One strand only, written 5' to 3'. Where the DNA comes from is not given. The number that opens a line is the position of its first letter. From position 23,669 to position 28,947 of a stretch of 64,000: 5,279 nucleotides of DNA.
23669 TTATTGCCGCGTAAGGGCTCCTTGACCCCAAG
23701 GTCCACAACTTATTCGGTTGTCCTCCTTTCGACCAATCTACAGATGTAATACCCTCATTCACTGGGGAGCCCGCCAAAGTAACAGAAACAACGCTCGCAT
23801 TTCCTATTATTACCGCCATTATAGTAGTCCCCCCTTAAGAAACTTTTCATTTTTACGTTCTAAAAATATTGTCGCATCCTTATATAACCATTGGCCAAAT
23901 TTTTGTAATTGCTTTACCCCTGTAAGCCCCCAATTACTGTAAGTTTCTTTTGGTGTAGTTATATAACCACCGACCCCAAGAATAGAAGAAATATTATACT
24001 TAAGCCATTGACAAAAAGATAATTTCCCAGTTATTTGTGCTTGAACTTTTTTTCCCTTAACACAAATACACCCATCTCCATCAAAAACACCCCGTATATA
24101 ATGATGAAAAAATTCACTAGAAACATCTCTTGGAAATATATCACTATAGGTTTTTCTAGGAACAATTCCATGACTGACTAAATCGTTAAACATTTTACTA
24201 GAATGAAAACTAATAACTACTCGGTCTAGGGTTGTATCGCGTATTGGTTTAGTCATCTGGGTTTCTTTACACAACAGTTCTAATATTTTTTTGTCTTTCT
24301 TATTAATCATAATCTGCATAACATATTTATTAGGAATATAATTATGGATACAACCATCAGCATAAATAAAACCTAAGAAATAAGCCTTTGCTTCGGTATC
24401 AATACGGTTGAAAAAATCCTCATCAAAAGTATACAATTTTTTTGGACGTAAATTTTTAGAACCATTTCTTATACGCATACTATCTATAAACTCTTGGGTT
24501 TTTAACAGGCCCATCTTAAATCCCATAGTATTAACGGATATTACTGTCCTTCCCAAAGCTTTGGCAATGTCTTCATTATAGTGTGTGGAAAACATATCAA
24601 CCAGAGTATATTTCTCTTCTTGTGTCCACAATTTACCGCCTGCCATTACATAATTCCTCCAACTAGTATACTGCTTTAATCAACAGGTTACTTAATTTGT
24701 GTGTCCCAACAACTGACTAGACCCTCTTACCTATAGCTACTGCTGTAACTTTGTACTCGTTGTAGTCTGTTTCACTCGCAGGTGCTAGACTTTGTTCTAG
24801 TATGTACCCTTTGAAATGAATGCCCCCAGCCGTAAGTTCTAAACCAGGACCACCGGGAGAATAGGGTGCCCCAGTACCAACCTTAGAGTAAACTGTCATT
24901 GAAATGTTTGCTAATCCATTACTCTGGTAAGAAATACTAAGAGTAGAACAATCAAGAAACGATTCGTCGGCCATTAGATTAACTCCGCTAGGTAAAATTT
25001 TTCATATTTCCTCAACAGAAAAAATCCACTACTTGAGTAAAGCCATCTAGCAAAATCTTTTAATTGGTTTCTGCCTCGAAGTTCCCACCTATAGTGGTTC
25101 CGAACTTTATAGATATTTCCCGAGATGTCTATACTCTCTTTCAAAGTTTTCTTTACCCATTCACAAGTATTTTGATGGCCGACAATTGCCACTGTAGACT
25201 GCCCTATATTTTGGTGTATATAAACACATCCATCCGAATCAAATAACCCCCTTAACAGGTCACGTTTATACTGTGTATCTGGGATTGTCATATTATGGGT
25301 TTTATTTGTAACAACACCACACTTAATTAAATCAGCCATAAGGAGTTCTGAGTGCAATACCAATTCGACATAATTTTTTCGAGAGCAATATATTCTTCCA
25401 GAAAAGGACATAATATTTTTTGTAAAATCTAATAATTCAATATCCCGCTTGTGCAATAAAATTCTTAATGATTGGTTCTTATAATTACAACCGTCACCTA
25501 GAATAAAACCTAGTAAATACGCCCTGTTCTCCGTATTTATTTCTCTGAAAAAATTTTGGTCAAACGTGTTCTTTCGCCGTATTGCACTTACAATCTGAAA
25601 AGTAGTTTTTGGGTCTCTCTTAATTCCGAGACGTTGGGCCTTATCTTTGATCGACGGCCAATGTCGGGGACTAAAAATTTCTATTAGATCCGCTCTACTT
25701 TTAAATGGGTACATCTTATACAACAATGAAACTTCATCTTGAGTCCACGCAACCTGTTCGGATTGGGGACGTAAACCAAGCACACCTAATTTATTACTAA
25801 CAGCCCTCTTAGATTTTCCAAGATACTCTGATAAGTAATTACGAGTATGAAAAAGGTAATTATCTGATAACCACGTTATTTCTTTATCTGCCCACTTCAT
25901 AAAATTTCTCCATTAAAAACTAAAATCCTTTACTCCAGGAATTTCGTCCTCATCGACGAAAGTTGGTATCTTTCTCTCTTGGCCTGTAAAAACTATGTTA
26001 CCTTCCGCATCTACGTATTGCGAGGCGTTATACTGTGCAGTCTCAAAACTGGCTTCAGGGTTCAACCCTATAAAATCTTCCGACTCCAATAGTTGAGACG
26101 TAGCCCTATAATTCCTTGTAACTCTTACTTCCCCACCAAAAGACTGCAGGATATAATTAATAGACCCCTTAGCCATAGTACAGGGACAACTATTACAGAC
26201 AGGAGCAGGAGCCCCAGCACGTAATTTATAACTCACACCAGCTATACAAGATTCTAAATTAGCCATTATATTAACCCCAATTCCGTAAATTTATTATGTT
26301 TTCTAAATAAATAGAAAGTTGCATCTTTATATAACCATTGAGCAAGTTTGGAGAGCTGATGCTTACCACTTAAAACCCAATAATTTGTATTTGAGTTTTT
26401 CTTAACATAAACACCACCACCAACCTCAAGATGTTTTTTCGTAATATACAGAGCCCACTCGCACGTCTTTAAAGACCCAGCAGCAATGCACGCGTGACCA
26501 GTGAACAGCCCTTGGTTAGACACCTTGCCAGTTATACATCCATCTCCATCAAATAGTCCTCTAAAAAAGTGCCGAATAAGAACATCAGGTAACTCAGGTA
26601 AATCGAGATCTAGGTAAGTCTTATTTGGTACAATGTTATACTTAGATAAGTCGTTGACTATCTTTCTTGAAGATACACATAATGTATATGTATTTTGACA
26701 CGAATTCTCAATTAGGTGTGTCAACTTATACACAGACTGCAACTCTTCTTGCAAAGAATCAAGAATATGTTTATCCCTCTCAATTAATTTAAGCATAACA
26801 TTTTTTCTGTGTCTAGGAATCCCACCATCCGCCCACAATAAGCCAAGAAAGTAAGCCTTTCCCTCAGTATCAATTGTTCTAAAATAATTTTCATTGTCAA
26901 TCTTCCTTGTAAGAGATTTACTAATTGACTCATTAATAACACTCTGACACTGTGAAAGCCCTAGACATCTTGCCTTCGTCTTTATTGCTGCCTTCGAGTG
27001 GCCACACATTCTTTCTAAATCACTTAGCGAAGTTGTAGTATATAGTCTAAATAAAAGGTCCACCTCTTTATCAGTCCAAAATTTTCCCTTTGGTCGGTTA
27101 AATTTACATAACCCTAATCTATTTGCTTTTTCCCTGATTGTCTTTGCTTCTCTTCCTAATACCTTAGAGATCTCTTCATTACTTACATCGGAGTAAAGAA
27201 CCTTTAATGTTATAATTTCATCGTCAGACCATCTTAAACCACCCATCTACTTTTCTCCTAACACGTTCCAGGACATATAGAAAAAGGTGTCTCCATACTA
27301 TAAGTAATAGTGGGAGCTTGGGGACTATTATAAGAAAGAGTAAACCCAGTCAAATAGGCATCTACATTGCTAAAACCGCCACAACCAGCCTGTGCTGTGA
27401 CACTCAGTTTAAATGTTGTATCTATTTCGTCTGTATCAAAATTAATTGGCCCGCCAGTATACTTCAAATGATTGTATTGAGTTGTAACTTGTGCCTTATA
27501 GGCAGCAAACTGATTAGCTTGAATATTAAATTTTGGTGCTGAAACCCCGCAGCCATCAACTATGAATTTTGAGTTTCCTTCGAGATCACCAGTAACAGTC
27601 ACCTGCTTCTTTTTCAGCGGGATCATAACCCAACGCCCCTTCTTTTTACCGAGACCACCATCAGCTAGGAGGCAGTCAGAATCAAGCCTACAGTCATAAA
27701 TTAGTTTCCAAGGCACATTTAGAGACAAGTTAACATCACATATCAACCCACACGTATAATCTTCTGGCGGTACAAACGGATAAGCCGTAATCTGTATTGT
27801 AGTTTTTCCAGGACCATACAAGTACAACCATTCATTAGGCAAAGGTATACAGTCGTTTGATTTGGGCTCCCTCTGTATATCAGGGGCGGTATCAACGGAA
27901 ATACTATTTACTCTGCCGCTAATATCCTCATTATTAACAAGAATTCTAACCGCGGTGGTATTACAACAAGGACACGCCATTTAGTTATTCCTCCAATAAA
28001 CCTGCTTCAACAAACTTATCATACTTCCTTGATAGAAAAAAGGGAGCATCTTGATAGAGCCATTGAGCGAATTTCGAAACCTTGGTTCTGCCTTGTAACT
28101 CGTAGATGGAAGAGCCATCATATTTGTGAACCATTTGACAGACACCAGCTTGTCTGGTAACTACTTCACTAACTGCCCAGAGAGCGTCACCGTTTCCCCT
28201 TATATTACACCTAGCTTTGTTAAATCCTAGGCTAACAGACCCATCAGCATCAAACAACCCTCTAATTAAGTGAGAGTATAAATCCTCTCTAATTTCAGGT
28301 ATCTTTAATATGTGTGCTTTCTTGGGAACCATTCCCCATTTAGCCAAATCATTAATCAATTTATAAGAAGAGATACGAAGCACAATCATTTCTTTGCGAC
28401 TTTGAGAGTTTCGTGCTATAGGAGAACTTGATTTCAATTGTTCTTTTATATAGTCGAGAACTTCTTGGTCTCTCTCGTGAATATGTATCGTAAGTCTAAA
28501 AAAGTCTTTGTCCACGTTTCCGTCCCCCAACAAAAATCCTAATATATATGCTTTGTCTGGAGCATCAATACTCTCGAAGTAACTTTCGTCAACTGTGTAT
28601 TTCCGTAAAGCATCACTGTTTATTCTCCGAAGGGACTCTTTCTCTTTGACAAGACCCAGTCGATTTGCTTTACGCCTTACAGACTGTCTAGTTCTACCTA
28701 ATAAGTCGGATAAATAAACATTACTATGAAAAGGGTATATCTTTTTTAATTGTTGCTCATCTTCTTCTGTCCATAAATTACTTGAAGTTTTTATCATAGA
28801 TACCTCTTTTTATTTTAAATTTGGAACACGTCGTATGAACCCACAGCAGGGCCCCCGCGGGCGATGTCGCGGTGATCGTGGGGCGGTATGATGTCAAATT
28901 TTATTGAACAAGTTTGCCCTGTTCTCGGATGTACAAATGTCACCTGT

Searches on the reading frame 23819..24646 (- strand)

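Call 12: search_protein_families(library=phrogs, proteins=[window:23819-24646:-], max_evalue=0.01)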
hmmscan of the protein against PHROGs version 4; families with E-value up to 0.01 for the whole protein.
window:23819-24646:- (275 aa): 5 families
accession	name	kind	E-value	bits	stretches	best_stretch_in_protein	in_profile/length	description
phrog_4645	-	DNA, RNA and nucleotide metabolism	1e-51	176.9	1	51-269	74-300/308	endonuclease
phrog_5046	-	DNA, RNA and nucleotide metabolism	4.2e-06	28.1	0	88-129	9-57/161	HNH endonuclease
phrog_323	-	transcription regulation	0.00011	22.8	1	5-64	95-142/319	transcriptional regulator, D5-like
phrog_11013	-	unknown function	0.00064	20.6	1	4-41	30-67/87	-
phrog_16747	-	unknown function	0.0028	18.3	0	4-49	137-183/185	-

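Call 13: search_protein_families(library=pfam, proteins=[window:23819-24646:-], max_evalue=0.01)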
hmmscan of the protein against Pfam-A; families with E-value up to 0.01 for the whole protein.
window:23819-24646:- (275 aa): 2 families
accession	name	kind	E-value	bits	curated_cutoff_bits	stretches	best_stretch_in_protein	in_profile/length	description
PF00961.24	LAGLIDADG_1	-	0.00017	22.9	23.1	0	91-140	2-61/102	LAGLIDADG endonuclease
PF14528.11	LAGLIDADG_3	-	0.00022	21.9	22.5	0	183-202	6-25/82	LAGLIDADG-like domain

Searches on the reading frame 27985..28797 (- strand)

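Call 12: search_protein_families(library=phrogs, proteins=[window:27985-28797:-], max_evalue=0.01)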
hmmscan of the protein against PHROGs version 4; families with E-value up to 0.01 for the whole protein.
window:27985-28797:- (270 aa): 3 families
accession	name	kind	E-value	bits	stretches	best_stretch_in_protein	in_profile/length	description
phrog_4645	-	DNA, RNA and nucleotide metabolism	1.4e-44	153.5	1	40-264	69-302/308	endonuclease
phrog_323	-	transcription regulation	8.8e-06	26.5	1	6-60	94-142/319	transcriptional regulator, D5-like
phrog_11023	-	DNA, RNA and nucleotide metabolism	0.0052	17.5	1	85-159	11-88/185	homing endonuclease with LAGLIDADG motif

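Call 13: search_protein_families(library=pfam, proteins=[window:27985-28797:-], max_evalue=0.01)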
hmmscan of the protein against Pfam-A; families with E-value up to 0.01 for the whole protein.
window:27985-28797:- (270 aa): 1 family
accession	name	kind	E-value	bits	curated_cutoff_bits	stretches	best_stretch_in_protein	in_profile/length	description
PF14528.11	LAGLIDADG_3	-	6.8e-09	36.3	22.5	2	81-146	3-73/82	LAGLIDADG-like domain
